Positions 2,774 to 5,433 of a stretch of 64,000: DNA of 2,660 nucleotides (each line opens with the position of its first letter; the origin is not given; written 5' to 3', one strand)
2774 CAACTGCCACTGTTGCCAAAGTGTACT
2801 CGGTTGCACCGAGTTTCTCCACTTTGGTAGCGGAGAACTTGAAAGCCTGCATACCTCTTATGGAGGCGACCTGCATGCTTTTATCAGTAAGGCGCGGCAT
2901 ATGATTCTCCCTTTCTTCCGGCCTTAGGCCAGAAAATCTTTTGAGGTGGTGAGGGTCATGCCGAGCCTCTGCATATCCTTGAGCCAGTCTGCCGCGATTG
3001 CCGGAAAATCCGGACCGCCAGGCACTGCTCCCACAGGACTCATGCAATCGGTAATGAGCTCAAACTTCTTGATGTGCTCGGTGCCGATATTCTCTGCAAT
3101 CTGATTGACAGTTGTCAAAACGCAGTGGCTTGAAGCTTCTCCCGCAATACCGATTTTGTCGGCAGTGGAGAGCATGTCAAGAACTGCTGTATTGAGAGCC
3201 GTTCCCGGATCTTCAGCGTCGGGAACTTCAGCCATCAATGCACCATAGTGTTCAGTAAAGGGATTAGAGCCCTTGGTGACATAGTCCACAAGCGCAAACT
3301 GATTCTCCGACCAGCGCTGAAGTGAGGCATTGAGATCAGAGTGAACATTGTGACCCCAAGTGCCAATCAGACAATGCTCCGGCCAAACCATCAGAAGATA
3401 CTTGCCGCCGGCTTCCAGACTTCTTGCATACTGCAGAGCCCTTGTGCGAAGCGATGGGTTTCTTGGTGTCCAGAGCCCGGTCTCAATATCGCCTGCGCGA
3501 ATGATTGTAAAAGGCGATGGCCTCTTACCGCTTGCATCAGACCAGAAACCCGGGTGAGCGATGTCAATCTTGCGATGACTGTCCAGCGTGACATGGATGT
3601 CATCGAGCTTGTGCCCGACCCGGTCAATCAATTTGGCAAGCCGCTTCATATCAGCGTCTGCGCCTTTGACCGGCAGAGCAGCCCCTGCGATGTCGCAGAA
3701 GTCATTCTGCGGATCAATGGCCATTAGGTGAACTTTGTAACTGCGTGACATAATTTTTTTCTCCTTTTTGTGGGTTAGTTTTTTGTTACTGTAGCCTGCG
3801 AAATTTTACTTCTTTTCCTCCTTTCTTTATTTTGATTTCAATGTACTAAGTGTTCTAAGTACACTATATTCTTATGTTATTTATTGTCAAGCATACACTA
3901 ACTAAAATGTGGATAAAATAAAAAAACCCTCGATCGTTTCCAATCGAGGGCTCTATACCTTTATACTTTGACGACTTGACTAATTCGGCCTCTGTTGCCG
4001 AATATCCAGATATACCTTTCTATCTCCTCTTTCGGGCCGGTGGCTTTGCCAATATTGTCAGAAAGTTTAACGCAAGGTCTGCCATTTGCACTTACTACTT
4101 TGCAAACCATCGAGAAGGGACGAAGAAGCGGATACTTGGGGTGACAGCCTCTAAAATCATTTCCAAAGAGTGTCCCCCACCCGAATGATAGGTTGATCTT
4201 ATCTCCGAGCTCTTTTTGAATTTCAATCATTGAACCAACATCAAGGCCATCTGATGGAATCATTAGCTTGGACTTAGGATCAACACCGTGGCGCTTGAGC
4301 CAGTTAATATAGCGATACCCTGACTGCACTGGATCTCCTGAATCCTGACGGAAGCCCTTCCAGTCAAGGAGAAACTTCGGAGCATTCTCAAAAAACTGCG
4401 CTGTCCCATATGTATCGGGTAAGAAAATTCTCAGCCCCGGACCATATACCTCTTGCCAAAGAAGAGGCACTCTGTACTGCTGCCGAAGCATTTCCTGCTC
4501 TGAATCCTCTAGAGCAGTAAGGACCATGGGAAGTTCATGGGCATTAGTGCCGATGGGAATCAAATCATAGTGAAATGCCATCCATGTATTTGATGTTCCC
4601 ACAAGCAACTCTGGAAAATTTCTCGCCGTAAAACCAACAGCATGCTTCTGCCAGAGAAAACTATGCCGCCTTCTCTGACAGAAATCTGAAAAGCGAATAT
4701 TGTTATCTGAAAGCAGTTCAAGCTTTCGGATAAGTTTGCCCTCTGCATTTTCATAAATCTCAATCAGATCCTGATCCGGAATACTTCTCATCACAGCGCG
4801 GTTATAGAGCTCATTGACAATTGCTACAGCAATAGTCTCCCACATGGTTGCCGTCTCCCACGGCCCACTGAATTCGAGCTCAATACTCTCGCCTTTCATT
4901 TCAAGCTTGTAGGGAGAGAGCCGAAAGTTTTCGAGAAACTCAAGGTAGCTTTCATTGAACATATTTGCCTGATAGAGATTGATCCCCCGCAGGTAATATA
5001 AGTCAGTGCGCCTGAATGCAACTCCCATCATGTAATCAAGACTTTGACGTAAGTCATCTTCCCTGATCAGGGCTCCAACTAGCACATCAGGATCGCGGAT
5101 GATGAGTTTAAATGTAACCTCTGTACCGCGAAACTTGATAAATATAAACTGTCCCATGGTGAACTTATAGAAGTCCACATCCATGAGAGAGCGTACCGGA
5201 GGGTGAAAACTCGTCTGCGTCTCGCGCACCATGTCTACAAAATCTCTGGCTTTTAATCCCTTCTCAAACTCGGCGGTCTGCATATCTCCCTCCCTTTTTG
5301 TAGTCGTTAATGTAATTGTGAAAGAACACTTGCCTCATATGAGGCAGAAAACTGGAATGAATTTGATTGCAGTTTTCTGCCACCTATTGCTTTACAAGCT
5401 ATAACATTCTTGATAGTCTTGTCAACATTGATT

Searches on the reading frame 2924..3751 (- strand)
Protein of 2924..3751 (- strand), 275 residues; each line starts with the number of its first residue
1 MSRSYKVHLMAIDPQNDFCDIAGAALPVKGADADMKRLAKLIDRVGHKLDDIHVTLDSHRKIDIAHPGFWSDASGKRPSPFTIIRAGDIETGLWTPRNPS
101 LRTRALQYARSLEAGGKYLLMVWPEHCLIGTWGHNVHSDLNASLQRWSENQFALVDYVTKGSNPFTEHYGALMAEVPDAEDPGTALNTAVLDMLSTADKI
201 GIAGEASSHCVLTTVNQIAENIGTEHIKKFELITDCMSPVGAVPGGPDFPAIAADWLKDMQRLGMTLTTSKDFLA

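Call 6: search_protein_families(library=pfam, proteins=[window:2924-3751:-], max_evalue=1)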
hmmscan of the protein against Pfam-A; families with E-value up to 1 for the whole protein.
window:2924-3751:- (275 aa): 1 family
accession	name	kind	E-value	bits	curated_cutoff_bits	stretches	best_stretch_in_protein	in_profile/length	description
PF00857.26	Isochorismatase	-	0.0032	18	27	0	9-59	3-51/175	Isochorismatase domain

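Call 8: search_protein_families(library=ncbifam, proteins=[window:2924-3751:-], max_evalue=1)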
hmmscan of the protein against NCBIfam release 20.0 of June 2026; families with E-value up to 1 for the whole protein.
window:2924-3751:- (275 aa): 1 family
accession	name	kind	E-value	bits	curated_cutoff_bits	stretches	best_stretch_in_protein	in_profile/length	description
NF008623.0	PRK11609.1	equivalog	5.5e-08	32.8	174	2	121-217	81-163/213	bifunctional nicotinamidase/pyrazinamidase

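Call 21: search_solved_structures(query=window:2924-3751:-, max_evalue=1, show_alignments=2)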
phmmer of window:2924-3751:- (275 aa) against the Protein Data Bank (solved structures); distinct sequences matched with E-value up to 1: 9.
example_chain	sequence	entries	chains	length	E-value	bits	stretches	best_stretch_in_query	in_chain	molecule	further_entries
29iv_A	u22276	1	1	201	0.0024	20.4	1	122-143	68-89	nicotinamidase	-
3pl1_A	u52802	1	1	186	0.0034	19.9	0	122-216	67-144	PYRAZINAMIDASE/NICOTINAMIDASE PNCA (PZase)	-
8hdd_B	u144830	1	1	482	0.12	14.8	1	111-177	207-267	Glucose dehydrogenase beta subunit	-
3o90_A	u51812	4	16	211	0.12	14.8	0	122-146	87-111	nicotinamidase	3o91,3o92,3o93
3o94_A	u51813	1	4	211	0.12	14.8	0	122-146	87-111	nicotinamidase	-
9u8m_A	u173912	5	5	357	0.15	14.5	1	121-173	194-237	nicotinamidase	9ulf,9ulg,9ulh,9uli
5ed8_A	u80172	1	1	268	0.27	13.7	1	93-161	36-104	MKIAA0668 protein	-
2wt9_A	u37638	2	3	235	0.38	13.2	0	121-143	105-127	NICOTINAMIDASE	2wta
2h0r_A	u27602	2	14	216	0.65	12.4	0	121-140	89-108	Nicotinamidase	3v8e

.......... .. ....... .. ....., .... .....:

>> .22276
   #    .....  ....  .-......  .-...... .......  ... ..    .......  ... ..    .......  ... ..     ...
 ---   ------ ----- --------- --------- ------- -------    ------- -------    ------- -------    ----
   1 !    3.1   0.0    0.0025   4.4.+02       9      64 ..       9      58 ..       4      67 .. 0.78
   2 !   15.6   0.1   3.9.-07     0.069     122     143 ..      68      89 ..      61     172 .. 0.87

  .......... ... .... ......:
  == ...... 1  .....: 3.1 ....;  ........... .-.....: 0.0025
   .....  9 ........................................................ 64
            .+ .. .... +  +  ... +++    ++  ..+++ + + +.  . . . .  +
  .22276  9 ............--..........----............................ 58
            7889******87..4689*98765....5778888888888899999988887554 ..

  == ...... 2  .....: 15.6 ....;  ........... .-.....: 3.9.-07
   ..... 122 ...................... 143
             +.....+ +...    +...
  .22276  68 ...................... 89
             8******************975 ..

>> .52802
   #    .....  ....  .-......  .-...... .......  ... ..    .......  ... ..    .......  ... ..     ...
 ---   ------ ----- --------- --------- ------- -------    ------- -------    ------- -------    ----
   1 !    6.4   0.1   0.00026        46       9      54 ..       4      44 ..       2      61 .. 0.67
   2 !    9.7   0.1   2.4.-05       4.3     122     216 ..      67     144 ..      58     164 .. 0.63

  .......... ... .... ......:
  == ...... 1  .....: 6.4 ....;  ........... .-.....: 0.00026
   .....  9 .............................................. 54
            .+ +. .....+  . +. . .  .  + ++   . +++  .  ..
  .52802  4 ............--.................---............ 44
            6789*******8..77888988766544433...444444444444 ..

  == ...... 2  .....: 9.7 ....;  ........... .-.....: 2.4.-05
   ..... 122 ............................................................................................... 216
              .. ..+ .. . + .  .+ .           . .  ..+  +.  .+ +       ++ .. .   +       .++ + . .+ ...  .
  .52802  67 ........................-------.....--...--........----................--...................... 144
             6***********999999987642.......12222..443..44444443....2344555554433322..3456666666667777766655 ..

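Call 45: search_solved_structures(query=A3, max_evalue=0.01, show_alignments=2)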
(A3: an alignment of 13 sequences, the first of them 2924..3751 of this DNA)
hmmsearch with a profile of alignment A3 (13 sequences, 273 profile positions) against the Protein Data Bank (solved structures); distinct sequences matched with E-value up to 0.01: 4.
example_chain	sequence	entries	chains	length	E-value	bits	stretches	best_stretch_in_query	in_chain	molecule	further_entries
2h0r_A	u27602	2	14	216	6e-09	38.7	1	116-218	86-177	Nicotinamidase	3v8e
29iv_A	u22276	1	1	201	1.4e-07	34.2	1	117-242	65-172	nicotinamidase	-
3pl1_A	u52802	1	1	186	2.5e-06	30.1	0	195-219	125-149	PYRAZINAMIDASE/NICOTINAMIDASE PNCA (PZase)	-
1ilw_A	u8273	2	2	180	0.00024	23.7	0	6-62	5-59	180 aa long hypothetical Pyrazinamidase/nicotinamidase | 180aa long hypothetical Pyrazinamidase/Nicotinamidase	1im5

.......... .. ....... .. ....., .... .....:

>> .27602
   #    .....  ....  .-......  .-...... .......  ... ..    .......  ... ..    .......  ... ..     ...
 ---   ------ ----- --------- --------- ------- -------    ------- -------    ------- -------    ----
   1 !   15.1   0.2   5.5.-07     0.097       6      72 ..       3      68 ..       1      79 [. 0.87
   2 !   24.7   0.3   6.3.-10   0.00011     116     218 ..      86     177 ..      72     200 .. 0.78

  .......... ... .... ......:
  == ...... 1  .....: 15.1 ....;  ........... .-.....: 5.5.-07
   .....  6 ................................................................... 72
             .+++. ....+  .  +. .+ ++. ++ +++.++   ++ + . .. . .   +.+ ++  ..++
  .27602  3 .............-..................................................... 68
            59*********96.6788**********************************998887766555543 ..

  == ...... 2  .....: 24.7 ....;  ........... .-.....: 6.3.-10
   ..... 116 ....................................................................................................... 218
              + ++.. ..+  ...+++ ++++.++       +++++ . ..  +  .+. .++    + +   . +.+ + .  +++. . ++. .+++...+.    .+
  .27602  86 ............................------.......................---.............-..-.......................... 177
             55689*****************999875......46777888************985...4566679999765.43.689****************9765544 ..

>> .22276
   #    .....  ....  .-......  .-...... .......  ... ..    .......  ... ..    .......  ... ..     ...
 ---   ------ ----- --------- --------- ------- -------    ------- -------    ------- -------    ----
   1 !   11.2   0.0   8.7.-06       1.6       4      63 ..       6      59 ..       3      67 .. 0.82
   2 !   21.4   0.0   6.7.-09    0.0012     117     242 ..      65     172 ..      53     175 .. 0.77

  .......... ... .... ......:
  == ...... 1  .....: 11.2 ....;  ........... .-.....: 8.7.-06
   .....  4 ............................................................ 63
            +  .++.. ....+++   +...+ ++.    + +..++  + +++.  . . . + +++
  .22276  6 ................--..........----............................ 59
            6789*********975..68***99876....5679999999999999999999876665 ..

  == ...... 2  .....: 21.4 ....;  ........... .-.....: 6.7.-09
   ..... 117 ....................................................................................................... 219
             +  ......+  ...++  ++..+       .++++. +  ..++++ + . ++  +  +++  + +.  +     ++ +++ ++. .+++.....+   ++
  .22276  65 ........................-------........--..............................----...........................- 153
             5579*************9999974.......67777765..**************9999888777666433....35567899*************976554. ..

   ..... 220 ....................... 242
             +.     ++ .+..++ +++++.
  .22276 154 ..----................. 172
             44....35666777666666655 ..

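Call 46: find_related_loci(query=A3, collection=metagenome_contigs, flank=6000)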
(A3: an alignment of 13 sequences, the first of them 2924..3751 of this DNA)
Query A3 (275 aa) in metagenome_contigs; peptide patterns used: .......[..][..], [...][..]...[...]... (x = any residue, [..] = any of these).
600 stretches matched a pattern (row limit reached: there are more); 575 encode a relative of the query (tblastn E <= 1e-3); the best 80 are kept; 80 distinct loci.
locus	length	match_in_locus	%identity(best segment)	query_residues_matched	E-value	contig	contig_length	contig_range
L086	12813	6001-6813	66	6-275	2e-128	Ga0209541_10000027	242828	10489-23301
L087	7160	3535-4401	63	1-274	2e-125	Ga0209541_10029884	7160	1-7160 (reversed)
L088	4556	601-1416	65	3-274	4e-126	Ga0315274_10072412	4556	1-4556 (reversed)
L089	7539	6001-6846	64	1-275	4e-124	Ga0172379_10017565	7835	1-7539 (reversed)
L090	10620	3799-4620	67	1-274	2e-122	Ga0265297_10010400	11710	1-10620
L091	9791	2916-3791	62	1-275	5e-122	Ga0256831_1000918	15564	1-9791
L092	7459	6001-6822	64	1-274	3e-120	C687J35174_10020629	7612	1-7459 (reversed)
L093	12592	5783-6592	63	6-275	3e-119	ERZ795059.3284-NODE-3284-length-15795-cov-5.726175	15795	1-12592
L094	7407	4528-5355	63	1-275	6e-118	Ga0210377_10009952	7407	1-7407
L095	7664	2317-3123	63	6-274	1e-117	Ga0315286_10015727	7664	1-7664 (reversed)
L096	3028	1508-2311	63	8-275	5e-121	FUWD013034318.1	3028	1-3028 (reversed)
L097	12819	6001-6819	63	1-274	3e-117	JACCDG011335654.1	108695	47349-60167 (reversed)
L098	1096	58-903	59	4-275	1e-127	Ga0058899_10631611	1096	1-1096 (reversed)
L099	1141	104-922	62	3-275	3e-127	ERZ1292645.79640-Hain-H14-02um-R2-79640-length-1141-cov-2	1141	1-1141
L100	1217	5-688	72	48-275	3e-126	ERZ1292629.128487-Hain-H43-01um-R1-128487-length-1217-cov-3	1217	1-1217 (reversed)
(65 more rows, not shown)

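Call 80: find_homologous_proteins(query=window:2924-3751:-)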
Query window:2924-3751:- (275 aa): 5535 proteins with E <= 0.001 among 7152 candidates; the best 120 are listed.
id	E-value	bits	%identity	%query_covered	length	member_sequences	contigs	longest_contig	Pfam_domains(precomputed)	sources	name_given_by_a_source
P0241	1.4e-151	521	81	100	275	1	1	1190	-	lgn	-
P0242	1.0e-150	519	80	100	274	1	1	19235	-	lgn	-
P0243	2.4e-149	514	80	100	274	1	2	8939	-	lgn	-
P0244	1.6e-145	502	76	100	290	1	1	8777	-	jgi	jgi:nicotinamidase/pyrazinamidase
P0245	6.5e-145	500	76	98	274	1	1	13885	-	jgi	jgi:nicotinamidase-related amidase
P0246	2.2e-138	478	75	99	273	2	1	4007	-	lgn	-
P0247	6.3e-138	477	73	100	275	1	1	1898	-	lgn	-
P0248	2.1e-137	475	73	99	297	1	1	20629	-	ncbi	-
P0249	2.2e-136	472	73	100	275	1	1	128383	-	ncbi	-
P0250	1.0e-134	466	72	100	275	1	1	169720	-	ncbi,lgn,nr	ncbi:MAG: hypothetical protein KBC81_00230 [Candidatus Pacebacteria bacterium]|nr:hypothetical prote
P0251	1.9e-133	462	70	100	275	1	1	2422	-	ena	-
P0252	4.2e-132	458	72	99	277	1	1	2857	PF00857.27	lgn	-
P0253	6.1e-132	457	69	100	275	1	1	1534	-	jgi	-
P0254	8.5e-132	457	71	100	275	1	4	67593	-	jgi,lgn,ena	-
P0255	1.4e-131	456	69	100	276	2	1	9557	PF00857.27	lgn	-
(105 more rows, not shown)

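Call 104: search_protein_families(library=phrogs, proteins=[window:2924-3751:-], max_evalue=0.001)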
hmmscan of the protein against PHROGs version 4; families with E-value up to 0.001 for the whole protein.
window:2924-3751:- (275 aa): 1 family
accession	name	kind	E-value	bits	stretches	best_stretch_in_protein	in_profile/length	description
phrog_19305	-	unknown function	0.00011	23.2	0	122-146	69-93/199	-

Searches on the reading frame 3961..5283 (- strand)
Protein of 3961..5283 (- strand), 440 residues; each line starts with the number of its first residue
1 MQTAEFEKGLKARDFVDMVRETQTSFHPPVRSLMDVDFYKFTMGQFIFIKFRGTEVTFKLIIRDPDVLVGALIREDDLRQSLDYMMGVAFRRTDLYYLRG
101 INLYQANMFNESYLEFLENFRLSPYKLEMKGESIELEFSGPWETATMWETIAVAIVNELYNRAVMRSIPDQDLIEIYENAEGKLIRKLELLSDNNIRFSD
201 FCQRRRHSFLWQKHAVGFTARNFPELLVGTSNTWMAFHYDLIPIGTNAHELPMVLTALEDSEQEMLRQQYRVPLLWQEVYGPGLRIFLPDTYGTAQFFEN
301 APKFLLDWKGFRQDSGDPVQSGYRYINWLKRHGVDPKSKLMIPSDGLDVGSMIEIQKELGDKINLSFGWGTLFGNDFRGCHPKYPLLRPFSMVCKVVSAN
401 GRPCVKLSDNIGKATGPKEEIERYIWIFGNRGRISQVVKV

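Call 6: search_protein_families(library=pfam, proteins=[window:3961-5283:-], max_evalue=1)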
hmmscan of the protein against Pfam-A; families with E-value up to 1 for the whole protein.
window:3961-5283:- (440 aa): 3 families
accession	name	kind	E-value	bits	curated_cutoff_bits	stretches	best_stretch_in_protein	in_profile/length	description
PF04095.22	NAPRTase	-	3.9e-32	112.3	20.8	1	197-415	2-221/239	Nicotinate phosphoribosyltransferase (NAPRTase) family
PF17767.7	NAPRTase_N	-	2.6e-21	76.7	32.6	1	34-157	1-125/125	Nicotinate phosphoribosyltransferase (NAPRTase) N-terminal domain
PF25457.1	IRF-2BP1_2_M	-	0.15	11.9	23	1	284-334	81-132/162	IRF-2BP1/2 middle domain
